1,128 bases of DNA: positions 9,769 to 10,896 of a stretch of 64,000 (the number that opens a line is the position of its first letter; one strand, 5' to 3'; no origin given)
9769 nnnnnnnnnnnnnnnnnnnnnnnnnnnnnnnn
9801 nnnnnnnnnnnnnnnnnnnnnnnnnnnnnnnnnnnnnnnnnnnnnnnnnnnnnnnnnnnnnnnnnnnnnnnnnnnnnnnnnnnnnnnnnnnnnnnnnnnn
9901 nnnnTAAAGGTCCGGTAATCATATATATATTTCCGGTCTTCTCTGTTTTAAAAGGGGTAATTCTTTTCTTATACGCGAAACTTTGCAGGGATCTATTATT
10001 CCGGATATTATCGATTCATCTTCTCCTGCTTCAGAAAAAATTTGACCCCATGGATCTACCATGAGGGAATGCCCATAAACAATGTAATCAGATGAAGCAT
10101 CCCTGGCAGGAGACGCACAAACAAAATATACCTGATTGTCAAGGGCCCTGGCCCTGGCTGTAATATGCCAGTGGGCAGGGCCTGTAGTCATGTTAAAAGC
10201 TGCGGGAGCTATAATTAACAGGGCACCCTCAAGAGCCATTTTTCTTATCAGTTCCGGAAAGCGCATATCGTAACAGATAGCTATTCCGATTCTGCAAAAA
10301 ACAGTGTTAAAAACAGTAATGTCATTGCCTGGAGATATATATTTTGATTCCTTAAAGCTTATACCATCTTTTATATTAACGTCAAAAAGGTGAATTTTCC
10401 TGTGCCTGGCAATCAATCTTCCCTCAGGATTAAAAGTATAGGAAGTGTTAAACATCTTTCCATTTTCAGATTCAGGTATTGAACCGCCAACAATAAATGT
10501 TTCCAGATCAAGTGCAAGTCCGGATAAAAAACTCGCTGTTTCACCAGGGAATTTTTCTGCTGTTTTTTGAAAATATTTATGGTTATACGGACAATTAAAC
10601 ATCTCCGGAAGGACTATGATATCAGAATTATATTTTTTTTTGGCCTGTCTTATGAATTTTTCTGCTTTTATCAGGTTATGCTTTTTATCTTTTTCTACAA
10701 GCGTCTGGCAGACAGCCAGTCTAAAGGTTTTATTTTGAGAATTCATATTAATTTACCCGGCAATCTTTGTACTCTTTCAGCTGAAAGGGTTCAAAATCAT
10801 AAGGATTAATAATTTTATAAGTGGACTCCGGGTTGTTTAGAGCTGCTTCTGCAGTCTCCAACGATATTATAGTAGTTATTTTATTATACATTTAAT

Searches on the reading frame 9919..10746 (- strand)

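Call 49: search_protein_families(library=pfam, proteins=[window:9919-10746:-], max_evalue=0.00001)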
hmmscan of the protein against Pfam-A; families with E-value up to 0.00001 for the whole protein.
window:9919-10746:- (275 aa): 1 family
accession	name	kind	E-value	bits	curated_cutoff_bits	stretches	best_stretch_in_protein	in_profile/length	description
PF00795.27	CN_hydrolase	-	2e-64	217.8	23.2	1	9-260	1-255/256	Carbon-nitrogen hydrolase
